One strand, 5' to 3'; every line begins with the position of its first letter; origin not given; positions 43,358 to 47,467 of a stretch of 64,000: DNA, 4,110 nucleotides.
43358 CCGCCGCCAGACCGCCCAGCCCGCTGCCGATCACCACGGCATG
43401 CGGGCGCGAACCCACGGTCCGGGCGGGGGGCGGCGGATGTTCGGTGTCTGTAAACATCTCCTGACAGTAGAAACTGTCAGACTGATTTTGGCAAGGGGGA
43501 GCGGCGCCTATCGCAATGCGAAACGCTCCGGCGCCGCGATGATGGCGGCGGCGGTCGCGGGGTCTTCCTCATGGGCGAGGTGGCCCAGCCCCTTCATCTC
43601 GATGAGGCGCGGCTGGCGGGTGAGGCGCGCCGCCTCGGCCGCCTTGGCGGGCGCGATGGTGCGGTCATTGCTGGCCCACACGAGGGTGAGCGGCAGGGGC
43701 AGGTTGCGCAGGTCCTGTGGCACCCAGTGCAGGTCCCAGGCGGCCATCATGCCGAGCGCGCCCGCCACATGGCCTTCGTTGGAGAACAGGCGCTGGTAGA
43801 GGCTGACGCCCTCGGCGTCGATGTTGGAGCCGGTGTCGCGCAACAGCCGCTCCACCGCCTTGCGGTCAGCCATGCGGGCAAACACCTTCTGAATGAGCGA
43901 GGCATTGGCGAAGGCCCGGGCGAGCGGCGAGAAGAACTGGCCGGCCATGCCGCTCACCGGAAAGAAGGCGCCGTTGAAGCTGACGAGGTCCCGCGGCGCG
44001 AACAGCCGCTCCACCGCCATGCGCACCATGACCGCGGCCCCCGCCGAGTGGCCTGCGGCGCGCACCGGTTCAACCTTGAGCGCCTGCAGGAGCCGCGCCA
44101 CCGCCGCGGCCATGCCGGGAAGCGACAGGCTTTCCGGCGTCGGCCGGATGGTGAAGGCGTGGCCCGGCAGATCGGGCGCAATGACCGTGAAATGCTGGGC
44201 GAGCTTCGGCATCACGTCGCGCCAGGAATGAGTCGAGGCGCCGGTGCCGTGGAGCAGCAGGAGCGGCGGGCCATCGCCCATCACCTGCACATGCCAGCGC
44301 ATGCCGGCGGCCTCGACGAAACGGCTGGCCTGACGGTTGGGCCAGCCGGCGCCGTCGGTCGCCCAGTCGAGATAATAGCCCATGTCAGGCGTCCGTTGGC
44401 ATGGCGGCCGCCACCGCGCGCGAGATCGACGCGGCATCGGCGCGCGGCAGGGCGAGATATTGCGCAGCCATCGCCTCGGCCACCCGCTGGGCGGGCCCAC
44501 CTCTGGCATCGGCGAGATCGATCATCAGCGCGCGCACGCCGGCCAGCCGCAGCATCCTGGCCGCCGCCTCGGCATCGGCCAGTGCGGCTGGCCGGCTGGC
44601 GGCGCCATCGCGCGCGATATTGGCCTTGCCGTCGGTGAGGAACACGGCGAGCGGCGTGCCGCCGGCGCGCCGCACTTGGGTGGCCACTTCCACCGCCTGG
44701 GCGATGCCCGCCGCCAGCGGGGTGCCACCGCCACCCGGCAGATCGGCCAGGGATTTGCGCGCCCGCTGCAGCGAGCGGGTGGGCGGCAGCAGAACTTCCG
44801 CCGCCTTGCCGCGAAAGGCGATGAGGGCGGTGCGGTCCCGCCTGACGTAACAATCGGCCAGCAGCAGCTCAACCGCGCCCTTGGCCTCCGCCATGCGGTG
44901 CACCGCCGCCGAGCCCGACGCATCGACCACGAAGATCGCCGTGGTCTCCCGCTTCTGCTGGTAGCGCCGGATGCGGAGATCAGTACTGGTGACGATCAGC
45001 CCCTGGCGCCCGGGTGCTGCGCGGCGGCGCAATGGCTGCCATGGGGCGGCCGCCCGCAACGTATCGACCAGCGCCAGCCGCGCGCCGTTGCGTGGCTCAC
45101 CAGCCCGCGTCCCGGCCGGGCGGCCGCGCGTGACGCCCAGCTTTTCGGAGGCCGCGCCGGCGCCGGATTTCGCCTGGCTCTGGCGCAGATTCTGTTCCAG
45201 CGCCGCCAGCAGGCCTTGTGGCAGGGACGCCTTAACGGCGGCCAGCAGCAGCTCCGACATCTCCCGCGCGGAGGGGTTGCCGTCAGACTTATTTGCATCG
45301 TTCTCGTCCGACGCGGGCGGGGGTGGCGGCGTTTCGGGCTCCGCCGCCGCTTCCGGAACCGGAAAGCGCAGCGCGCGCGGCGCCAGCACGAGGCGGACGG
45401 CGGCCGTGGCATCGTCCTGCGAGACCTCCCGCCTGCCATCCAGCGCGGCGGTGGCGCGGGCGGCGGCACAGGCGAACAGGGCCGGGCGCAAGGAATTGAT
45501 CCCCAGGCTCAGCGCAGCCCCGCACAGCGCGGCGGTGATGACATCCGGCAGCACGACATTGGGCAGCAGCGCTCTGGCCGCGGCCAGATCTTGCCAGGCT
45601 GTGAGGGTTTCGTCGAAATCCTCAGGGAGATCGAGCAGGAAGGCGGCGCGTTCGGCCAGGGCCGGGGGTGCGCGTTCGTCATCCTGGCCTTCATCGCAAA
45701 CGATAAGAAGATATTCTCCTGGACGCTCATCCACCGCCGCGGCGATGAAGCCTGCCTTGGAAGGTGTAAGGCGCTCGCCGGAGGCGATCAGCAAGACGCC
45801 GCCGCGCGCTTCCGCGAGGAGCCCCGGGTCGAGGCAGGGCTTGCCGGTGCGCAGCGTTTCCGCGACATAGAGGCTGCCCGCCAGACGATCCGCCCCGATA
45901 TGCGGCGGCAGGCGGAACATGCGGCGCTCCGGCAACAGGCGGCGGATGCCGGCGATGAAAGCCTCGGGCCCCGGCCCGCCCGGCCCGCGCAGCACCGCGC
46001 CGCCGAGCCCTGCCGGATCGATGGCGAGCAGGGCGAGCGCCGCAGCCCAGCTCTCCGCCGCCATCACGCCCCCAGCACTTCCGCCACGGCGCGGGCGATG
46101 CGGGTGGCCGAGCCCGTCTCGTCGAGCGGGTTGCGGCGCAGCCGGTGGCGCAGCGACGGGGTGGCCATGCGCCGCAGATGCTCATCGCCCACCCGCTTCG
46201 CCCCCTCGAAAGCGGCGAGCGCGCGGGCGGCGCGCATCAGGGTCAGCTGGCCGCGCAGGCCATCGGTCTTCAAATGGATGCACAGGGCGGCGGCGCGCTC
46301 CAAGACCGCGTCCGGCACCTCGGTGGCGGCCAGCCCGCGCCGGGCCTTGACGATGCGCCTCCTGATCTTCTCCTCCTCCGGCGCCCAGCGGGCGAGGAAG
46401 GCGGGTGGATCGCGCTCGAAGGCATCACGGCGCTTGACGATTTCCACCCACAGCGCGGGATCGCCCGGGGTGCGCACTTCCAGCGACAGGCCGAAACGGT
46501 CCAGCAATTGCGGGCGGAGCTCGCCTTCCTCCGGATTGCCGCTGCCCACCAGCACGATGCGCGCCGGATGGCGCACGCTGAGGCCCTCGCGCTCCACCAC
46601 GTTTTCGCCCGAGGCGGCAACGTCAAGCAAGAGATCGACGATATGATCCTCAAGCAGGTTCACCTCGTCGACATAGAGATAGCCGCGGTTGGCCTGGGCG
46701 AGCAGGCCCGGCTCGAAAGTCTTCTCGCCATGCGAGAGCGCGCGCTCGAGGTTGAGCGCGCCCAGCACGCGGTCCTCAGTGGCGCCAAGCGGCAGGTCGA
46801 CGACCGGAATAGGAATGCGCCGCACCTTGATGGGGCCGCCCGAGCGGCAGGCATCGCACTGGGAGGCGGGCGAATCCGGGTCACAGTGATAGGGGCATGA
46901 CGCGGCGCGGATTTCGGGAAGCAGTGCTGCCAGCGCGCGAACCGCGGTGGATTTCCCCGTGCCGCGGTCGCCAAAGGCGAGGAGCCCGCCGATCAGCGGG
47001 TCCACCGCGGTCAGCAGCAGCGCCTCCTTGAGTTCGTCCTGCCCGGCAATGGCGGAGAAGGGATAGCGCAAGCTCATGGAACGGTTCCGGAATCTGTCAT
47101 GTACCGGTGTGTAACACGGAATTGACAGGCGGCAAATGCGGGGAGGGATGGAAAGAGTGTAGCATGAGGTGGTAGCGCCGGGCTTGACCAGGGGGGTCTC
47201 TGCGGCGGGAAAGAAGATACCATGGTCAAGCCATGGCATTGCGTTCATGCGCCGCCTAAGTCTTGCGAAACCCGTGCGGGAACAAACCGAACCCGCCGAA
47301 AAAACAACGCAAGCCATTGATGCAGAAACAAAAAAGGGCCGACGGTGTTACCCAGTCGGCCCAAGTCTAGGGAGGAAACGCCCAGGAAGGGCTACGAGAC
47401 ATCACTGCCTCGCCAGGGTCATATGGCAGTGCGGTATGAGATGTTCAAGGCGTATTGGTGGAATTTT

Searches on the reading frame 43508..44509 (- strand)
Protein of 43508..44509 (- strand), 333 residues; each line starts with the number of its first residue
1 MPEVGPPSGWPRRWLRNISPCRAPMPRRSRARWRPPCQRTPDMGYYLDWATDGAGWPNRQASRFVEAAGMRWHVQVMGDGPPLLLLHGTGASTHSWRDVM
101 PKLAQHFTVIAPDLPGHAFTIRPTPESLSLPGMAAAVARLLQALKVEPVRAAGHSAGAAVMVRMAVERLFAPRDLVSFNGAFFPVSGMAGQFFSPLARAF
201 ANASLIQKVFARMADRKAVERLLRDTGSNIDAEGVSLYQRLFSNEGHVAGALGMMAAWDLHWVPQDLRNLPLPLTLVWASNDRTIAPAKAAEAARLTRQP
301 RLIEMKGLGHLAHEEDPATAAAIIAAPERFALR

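Call 68: search_protein_families(library=ncbifam, proteins=[window:43508-44509:-], max_evalue=1e-20)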
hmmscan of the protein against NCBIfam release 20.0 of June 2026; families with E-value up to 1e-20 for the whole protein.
window:43508-44509:- (333 aa): 3 families
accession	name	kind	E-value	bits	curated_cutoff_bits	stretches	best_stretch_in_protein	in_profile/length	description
TIGR03056.1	bchO_mg_che_rel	equivalog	1.4e-83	280.1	172.55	1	56-325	2-274/278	alpha/beta fold hydrolase BchO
NF011457.0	PRK14875.1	equivalog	8.6e-26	90.8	307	1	65-326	117-367/372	acetoin dehydrogenase dihydrolipoyllysine-residue acetyltransferase subunit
NF051488.1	bifunc_PcaDC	exception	6.4e-21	74.9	390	0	73-325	3-247/375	bifunctional 3-oxoadipate enol-lactonase/4-carboxymuconolactone decarboxylase PcaDC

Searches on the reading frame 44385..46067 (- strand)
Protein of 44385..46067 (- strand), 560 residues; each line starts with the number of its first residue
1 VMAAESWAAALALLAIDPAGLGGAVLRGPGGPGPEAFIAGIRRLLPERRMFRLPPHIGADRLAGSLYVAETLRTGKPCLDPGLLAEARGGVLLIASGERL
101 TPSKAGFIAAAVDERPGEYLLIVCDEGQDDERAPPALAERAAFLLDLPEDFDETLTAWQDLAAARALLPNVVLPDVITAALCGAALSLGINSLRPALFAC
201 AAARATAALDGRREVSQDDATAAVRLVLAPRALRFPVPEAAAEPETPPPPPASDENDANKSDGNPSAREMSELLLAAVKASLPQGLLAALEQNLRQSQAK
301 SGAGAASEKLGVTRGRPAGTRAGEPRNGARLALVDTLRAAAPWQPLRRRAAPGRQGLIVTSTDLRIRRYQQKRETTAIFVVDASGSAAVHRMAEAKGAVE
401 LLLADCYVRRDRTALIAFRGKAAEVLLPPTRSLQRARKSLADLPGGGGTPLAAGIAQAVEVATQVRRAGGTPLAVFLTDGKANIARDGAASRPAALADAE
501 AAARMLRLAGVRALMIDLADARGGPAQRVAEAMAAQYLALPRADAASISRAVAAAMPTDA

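Call 68: search_protein_families(library=ncbifam, proteins=[window:44385-46067:-], max_evalue=1e-20)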
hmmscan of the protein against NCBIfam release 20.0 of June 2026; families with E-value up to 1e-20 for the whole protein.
window:44385-46067:- (560 aa): 3 families
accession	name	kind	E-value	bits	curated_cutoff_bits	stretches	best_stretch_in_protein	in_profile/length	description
NF009943.0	PRK13406.1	equivalog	3.8e-185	616.8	571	1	7-556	11-583/585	magnesium chelatase subunit D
TIGR02031.1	BchD-ChlD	equivalog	3e-139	465.5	499.55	1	9-549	5-608/608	magnesium chelatase ATPase subunit D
TIGR02442.1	Cob-chelat-sub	hypoth_equivalog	2.9e-80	270.5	779.45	1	159-540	237-640/641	putative cobaltochelatase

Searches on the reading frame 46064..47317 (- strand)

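Call 68: search_protein_families(library=ncbifam, proteins=[window:46064-47317:-], max_evalue=1e-20)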
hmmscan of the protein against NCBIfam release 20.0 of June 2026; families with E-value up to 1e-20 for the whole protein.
window:46064-47317:- (417 aa): 3 families
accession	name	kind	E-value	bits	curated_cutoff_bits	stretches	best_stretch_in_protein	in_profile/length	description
TIGR02030.1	BchI-ChlI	equivalog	2e-151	503.9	466.95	1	85-416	1-337/337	magnesium chelatase ATPase subunit I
TIGR02442.1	Cob-chelat-sub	hypoth_equivalog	2.1e-133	446.1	779.45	1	85-401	1-318/641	putative cobaltochelatase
TIGR02031.1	BchD-ChlD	equivalog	3.2e-59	201.2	499.55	1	94-398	1-276/608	magnesium chelatase ATPase subunit D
